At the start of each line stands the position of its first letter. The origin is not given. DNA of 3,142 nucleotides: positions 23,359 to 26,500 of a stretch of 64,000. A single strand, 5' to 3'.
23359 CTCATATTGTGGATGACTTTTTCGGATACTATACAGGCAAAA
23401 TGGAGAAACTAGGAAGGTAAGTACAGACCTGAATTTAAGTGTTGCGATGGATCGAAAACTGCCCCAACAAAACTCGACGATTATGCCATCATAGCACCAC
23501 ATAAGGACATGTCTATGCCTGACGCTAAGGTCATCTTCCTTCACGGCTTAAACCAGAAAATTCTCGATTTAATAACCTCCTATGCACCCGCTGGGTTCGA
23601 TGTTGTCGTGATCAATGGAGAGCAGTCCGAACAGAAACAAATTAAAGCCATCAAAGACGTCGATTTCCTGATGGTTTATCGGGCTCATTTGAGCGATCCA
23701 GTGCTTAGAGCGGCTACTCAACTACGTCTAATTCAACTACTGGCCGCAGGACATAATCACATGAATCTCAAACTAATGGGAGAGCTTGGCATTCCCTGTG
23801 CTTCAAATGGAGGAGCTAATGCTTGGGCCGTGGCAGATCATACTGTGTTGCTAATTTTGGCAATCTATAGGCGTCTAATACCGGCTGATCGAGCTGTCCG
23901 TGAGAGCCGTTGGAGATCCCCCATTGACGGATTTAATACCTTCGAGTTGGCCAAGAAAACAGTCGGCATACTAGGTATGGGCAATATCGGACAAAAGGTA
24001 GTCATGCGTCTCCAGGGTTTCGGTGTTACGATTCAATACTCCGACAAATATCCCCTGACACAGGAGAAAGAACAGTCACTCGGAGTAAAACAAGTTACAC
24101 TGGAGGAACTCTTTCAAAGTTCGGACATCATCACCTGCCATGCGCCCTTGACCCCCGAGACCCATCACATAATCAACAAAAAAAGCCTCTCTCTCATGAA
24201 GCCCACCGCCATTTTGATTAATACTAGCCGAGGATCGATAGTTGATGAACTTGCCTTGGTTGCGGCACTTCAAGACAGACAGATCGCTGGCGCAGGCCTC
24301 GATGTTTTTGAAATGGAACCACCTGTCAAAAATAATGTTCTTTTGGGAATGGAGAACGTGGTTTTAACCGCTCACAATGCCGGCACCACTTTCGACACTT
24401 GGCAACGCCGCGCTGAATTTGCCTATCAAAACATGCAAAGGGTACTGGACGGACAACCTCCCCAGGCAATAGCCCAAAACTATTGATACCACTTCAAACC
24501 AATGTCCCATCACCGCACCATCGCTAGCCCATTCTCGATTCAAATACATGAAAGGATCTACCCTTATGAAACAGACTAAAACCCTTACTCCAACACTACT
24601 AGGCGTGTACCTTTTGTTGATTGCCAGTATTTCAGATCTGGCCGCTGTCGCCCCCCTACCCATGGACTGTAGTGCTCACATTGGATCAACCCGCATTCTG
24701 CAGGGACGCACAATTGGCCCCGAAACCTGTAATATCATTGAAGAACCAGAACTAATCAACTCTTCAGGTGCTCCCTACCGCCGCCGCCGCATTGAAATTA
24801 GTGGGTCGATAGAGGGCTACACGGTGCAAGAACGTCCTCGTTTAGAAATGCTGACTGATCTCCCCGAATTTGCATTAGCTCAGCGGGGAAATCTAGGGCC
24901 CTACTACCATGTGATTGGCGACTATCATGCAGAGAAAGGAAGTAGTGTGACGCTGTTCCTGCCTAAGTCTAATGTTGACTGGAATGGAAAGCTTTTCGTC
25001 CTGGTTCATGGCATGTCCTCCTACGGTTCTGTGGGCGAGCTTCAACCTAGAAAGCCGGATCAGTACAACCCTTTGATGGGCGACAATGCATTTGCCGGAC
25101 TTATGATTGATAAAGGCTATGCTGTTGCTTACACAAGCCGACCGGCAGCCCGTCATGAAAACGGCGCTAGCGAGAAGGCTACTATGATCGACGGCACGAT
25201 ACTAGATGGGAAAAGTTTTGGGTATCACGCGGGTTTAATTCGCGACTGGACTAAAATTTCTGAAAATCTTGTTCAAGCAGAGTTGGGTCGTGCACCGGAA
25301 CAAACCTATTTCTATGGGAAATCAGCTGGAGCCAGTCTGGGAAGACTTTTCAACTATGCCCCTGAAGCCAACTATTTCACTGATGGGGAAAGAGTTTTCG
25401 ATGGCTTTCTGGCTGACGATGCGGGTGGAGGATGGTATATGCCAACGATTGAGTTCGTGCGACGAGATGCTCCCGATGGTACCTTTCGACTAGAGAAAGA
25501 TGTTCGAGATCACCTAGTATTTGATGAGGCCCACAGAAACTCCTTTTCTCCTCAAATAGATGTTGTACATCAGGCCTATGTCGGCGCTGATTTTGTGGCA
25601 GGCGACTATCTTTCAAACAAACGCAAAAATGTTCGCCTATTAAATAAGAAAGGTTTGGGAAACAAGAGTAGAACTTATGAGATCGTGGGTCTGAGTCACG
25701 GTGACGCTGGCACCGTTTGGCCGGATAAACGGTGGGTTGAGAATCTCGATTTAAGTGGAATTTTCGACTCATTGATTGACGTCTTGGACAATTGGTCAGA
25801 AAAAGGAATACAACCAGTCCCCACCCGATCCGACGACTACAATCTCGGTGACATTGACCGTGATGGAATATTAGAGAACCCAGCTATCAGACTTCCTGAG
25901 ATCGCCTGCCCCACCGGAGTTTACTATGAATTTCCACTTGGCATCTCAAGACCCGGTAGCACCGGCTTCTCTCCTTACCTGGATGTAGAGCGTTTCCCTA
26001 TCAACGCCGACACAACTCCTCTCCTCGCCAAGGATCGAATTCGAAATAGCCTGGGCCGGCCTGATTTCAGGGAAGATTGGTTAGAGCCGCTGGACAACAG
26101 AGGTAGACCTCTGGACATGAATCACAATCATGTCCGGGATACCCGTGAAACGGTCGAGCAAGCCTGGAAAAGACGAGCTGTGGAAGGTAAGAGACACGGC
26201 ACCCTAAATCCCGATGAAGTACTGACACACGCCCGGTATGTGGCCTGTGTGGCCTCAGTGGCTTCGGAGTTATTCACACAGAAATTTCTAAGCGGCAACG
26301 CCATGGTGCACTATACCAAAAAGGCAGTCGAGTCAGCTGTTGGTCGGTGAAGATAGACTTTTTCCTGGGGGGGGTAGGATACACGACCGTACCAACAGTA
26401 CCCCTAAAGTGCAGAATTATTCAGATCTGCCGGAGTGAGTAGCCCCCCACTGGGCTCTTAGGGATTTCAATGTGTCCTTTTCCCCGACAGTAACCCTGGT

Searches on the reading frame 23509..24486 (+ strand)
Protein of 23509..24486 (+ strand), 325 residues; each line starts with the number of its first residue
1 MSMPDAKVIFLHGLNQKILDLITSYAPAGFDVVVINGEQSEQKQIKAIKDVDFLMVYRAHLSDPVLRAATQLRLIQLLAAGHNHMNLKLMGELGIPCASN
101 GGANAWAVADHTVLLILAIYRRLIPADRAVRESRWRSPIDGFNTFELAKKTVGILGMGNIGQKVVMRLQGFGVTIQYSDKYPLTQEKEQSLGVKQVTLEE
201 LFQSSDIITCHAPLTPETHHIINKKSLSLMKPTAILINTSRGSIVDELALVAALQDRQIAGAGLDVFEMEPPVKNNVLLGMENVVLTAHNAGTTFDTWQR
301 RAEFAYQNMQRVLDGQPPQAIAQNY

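Call 13: search_protein_families(library=pfam, proteins=[window:23509-24486:+], max_evalue=0.001)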
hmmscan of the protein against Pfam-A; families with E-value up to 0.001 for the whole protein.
window:23509-24486:+ (325 aa): 5 families
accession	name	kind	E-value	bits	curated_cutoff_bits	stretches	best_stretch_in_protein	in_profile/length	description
PF02826.25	2-Hacid_dh_C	-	2.5e-63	213.1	25.1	1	114-291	2-178/178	D-isomer specific 2-hydroxyacid dehydrogenase, NAD binding domain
PF00389.36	2-Hacid_dh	-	1.7e-18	67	24.6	1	9-320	2-131/134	D-isomer specific 2-hydroxyacid dehydrogenase, catalytic domain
PF03446.21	NAD_binding_2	-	2.8e-05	24.6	21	1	151-260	1-113/161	NAD binding domain of 6-phosphogluconate dehydrogenase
PF00670.27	AdoHcyase_NAD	-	0.00012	22.6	27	1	147-241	21-111/162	S-adenosyl-L-homocysteine hydrolase, NAD binding domain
PF07991.19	KARI_N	-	0.00044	20.3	20.6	0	147-226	2-81/165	Acetohydroxy acid isomeroreductase, NADPH-binding domain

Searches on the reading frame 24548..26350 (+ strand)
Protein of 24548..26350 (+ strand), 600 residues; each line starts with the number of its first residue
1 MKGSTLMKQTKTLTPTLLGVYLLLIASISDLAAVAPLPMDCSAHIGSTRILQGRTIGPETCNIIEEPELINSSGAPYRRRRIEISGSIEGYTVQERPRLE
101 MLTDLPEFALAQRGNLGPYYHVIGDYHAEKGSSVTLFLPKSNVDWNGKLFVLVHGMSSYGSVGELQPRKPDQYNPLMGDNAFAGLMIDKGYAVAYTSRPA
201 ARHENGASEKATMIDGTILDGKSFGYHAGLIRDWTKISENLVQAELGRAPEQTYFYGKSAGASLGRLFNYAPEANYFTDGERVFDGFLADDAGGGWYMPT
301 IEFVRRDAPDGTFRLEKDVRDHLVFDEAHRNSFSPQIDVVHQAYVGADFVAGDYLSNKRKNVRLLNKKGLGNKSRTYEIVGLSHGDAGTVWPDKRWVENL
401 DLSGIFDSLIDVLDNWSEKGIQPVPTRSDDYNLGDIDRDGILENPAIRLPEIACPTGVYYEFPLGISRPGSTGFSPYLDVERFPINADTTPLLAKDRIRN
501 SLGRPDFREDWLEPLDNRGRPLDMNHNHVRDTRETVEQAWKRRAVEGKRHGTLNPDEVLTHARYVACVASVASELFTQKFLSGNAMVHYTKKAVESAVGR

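Call 13: search_protein_families(library=pfam, proteins=[window:24548-26350:+], max_evalue=0.001)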
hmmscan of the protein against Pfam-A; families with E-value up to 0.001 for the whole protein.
window:24548-26350:+ (600 aa): 2 families
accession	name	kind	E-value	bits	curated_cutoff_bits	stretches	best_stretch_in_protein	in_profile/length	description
PF20091.5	Abhydrolase_10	-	4.8e-07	29.5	23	1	247-463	166-372/429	Alpha/beta hydrolase domain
PF07519.17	Tannase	-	0.00062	19.2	29.8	0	143-261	28-128/490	Tannase and feruloyl esterase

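Call 50: search_protein_families(library=ncbifam, proteins=[window:24548-26350:+], max_evalue=0.00001)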
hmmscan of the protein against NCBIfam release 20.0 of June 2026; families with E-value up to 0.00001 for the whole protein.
window:24548-26350:+ (600 aa): 0 families
